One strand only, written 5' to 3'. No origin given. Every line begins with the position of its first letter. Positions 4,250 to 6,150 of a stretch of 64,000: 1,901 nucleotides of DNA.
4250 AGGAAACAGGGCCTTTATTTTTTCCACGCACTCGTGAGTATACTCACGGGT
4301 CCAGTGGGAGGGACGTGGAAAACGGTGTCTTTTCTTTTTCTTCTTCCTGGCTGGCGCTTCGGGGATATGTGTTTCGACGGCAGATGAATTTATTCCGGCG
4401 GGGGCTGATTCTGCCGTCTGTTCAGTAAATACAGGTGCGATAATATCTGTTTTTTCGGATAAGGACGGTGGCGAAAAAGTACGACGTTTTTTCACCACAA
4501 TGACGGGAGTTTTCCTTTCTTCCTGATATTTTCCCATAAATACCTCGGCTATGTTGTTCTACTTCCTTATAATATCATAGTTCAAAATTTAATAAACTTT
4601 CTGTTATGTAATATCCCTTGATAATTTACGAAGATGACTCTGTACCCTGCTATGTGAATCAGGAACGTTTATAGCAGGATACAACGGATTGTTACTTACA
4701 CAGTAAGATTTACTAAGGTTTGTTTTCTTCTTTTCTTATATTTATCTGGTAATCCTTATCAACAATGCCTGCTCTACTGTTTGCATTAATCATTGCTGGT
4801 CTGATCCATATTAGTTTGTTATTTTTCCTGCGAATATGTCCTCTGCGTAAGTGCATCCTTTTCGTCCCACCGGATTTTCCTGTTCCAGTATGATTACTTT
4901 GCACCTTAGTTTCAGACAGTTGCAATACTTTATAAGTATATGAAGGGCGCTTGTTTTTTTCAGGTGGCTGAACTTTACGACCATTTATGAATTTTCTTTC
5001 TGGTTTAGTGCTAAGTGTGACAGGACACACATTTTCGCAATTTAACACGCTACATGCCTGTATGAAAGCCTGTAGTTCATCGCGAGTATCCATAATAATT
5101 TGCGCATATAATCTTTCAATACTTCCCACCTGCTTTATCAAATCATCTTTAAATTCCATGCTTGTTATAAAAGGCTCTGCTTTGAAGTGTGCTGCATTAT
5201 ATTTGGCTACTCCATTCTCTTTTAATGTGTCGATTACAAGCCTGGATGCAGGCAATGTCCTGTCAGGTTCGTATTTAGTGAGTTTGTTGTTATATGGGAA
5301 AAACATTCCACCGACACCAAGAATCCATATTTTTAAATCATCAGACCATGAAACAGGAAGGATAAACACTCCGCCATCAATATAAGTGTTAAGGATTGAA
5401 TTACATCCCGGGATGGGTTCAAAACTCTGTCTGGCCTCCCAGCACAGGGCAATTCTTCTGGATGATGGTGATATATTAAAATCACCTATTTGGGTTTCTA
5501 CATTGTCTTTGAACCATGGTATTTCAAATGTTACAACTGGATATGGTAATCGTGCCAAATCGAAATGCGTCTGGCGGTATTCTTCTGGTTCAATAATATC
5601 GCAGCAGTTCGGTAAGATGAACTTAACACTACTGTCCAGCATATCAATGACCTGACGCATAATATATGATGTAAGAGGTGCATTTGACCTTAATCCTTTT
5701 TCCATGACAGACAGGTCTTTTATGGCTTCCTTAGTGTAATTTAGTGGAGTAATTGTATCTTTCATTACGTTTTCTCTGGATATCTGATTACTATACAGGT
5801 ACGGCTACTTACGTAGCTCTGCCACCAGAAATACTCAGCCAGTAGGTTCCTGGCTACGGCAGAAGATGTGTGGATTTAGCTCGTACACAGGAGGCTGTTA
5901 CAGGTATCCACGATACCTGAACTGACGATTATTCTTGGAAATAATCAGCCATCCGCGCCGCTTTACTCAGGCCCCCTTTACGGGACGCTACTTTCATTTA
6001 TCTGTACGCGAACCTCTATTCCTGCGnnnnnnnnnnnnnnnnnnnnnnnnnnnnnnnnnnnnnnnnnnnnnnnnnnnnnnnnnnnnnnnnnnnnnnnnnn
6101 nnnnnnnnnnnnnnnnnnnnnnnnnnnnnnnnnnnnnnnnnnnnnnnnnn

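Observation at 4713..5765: Uncharacterised 350 aa AT-rich cargo gene next to finO, paralogous at its C-terminus to a second island 35 kb away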

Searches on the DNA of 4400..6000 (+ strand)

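Call 5: search_dna_similar(query=window:4400-6000:+, collection=plasmids, mode=near, max_rows=25)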
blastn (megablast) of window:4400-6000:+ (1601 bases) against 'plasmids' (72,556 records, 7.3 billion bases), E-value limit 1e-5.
Records with a match: 1394; places in all: 1413; records where one place covers at least 80% of the query: 195.
Best place of each record, by identity: >=99% 193; 95-99% 32; 90-95% 999; 80-90% 170.
By first word of the organism name: Escherichia 1052; Salmonella 206; Shigella 104; Klebsiella 26; Citrobacter 3; Apirhabdus 1; uncultured 1; Enterobacter 1.
By predicted mobility (MOB-suite, as given by PLSDB): conjugative 1319; mobilizable 40; non-mobilizable 35.
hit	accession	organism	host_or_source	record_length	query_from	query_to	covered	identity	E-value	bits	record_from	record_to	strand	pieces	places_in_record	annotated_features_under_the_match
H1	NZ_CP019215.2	Escherichia coli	Culture,Sewage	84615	1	1601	100%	100.0%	0e+0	2957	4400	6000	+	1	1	hypothetical protein (x2) | ProQ/FINO family protein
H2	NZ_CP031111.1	Escherichia coli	Giant panda,fece sample,feces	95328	1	1601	100%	100.0%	0e+0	2957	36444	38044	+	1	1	hypothetical protein (x2) | ProQ/FINO family protein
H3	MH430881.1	Salmonella enterica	-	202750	1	1601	100%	100.0%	0e+0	2957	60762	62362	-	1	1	hypothetical protein (x3)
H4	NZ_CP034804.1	Escherichia coli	stool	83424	1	1601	100%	100.0%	0e+0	2957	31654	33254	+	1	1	hypothetical protein (x2) | ProQ/FINO family protein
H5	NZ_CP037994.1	Salmonella enterica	wet market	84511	1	1601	100%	100.0%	0e+0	2957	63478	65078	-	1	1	hypothetical protein (x2) | ProQ/FINO family protein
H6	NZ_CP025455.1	Salmonella enterica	-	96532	1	1601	100%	100.0%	0e+0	2957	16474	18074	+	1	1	hypothetical protein (x2) | ProQ/FINO family protein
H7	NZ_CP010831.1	Shigella sonnei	Homo sapiens,stool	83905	1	1601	100%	100.0%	0e+0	2957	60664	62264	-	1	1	hypothetical protein (x2) | ProQ/FINO family protein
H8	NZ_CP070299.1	Escherichia albertii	Shanxi,Poultry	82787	1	1601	100%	100.0%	0e+0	2957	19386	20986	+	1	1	hypothetical protein (x2) | ProQ/FINO family protein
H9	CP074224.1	Salmonella enterica subsp. enterica serovar Paratyphi B ...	food,food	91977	1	1601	100%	100.0%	0e+0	2957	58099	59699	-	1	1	hypothetical protein (x2) | proQ/FINO family protein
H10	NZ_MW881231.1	Salmonella enterica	-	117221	1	1601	100%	100.0%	0e+0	2957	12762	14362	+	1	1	hypothetical protein (x2) | ProQ/FINO family protein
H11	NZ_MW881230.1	Salmonella enterica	-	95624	1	1601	100%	100.0%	0e+0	2957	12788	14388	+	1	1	hypothetical protein (x2) | ProQ/FINO family protein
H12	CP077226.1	Escherichia coli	Seth Lab strain,Seth Lab Isolate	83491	1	1601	100%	100.0%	0e+0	2957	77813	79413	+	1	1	hypothetical protein (x2) | proQ/FINO family protein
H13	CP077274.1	Escherichia coli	Seth Lab strain,Seth Lab Isolate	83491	1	1601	100%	100.0%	0e+0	2957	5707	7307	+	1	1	hypothetical protein (x2) | proQ/FINO family protein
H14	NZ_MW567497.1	Salmonella enterica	-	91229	1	1601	100%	100.0%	0e+0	2957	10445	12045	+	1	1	hypothetical protein (x2) | ProQ/FINO family protein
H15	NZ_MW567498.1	Salmonella enterica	-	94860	1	1601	100%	100.0%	0e+0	2957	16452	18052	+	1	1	hypothetical protein (x2) | ProQ/FINO family protein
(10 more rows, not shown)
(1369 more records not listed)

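Call 50: search_dna_similar(query=window:4713-5765:+, collection=plasmids, mode=near, max_rows=40, rows=spread)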
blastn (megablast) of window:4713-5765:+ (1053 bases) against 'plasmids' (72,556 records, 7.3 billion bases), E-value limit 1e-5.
Records with a match: 224; places in all: 235; records where one place covers at least 80% of the query: 196.
Best place of each record, by identity: >=99% 215; 95-99% 9.
By first word of the organism name: Escherichia 145; Shigella 36; Salmonella 29; Klebsiella 11; Citrobacter 2; Apirhabdus 1.
By predicted mobility (MOB-suite, as given by PLSDB): conjugative 214; non-mobilizable 8; mobilizable 2.
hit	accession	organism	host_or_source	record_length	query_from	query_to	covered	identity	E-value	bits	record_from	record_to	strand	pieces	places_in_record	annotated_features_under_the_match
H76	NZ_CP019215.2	Escherichia coli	Culture,Sewage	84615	1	1053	100%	100.0%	0e+0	1945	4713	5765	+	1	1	hypothetical protein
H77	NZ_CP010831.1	Shigella sonnei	Homo sapiens,stool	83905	1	1053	100%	100.0%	0e+0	1945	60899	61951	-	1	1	hypothetical protein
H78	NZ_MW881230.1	Salmonella enterica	-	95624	1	1053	100%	100.0%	0e+0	1945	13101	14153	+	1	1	hypothetical protein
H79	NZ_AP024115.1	Escherichia coli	Homo sapiens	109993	1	1053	100%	100.0%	0e+0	1945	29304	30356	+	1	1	hypothetical protein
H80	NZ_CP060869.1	Escherichia coli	Homo sapiens,urine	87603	1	1053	100%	100.0%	0e+0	1945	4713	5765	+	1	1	hypothetical protein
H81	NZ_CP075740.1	Escherichia coli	Sus scrofa,feacal sample,Pig feces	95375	1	1053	100%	100.0%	0e+0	1945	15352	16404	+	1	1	hypothetical protein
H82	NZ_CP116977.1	Escherichia coli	Sus scrofa,whole genome,feces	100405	1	1053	100%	100.0%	0e+0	1945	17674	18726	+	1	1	hypothetical protein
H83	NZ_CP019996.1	Salmonella enterica subsp. enterica serovar Anatum str. ...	Homo sapiens,stool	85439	1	1053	100%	100.0%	0e+0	1945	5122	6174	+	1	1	hypothetical protein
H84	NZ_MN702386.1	Escherichia coli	chicken,feces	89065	1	1053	100%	100.0%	0e+0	1945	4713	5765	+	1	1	hypothetical protein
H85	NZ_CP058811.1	Salmonella enterica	Horse,single cell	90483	1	1053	100%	100.0%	0e+0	1945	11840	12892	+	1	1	hypothetical protein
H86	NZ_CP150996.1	Escherichia coli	-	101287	1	1053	100%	100.0%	0e+0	1945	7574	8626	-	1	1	hypothetical protein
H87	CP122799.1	Escherichia coli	Sus scrofa,feces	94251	1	1053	100%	100.0%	0e+0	1945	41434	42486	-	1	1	hypothetical protein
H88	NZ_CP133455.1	Escherichia coli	-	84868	1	1053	100%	100.0%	0e+0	1945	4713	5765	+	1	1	hypothetical protein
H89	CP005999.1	Escherichia coli B7A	stool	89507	1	1053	100%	99.9%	0e+0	1940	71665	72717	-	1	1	hypothetical protein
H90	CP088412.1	Escherichia coli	Homo sapiens,blood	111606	1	1053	100%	99.9%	0e+0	1940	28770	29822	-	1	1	hypothetical protein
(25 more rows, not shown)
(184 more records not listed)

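Call 81: search_dna_similar(query=window:4713-5765:+, collection=ecoli_genomes, mode=near, max_rows=12, rows=spread)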
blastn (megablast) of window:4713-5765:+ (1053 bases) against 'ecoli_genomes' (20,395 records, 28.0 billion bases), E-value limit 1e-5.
Records with a match: 136; places in all: 141; records where one place covers at least 80% of the query: 104.
Genomes with a match: 135 of 5426; with a place that covers at least 80% of the query: 104. Places per genome that has any: lowest 1, median 1, highest 2. On chromosomes: 4 places; on plasmids: 137.
Best place of each record, by identity: >=99% 124; 95-99% 12.
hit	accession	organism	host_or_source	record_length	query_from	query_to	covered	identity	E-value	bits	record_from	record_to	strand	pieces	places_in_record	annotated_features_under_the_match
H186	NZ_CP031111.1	Escherichia coli strain AMSCJX02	Giant panda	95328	1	1053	100%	100.0%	0e+0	1945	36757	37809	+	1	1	hypothetical protein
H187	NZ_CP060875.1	Escherichia coli strain EC27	Homo sapiens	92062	1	1053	100%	100.0%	0e+0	1945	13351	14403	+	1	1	hypothetical protein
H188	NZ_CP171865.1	Escherichia coli strain YZ22PE106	pig feces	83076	1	1053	100%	100.0%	0e+0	1945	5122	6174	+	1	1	hypothetical protein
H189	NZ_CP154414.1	Escherichia coli strain TF5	pig feces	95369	1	1053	100%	100.0%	0e+0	1945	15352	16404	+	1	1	hypothetical protein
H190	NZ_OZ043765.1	Escherichia coli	-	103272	1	1053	100%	100.0%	0e+0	1945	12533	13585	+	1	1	hypothetical protein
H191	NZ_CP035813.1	Escherichia coli strain B7A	Homo sapiens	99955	1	1053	100%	99.9%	0e+0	1940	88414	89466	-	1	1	hypothetical protein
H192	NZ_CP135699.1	Escherichia coli strain TUM2367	missing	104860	1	1053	100%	99.9%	0e+0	1940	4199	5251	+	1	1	AcrVA2 family anti-CRISPR protein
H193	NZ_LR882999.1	Escherichia coli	-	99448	1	1053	100%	99.9%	0e+0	1940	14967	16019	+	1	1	hypothetical protein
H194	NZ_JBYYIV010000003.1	Escherichia coli strain GN4738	Homo sapiens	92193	1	1053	100%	99.7%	0e+0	1929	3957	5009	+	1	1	AcrVA2 family anti-CRISPR protein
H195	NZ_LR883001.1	Escherichia coli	-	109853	1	489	46%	98.4%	0e+0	857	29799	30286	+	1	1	none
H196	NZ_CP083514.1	Escherichia coli strain elppa4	Homo sapiens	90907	1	303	29%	99.7%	2e-154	555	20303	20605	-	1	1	hypothetical protein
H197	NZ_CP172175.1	Escherichia coli strain GF124.3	chicken meat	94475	1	241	23%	99.2%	3e-118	435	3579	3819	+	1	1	none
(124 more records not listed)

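Call 82: get_annotated_region(hit=H192, flank=2500)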
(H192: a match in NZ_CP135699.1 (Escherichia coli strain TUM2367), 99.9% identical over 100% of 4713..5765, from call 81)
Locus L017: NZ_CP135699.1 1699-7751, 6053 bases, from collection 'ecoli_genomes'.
description: Escherichia coli strain TUM2367 plasmid pMTY2367_IncBOKZ, complete sequence
organism: Escherichia coli strain TUM2367 (NCBI taxid 562)
replicon: plasmid pMTY2367_IncBOKZ; assembly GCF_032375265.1
host: missing; source: missing; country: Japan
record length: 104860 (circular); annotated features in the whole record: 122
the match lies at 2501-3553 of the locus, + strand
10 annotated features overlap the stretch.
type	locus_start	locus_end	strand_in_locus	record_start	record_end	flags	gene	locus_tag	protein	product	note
CDS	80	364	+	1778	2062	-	-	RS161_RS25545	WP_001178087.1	CopG family ribbon-helix-helix protein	-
CDS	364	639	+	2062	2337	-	-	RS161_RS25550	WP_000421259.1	type II toxin-antitoxin system RelE/ParE family toxin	-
CDS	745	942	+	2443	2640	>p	-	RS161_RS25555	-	hypothetical protein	incomplete; partial in the middle of a contig; missing C-terminus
CDS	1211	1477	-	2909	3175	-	-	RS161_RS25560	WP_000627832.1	hypothetical protein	-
CDS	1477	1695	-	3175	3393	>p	-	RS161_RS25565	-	hypothetical protein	incomplete; partial in the middle of a contig; missing N-terminus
CDS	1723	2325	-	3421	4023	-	-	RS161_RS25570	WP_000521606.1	ProQ/FINO family protein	-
CDS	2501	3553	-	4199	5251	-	-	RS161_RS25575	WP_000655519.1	AcrVA2 family anti-CRISPR protein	-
CDS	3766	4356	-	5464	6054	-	-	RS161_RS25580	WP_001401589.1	hypothetical protein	-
CDS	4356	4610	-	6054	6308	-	-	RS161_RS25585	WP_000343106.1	hypothetical protein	-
CDS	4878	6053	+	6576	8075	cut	-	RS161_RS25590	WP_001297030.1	RES family NAD+ phosphorylase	-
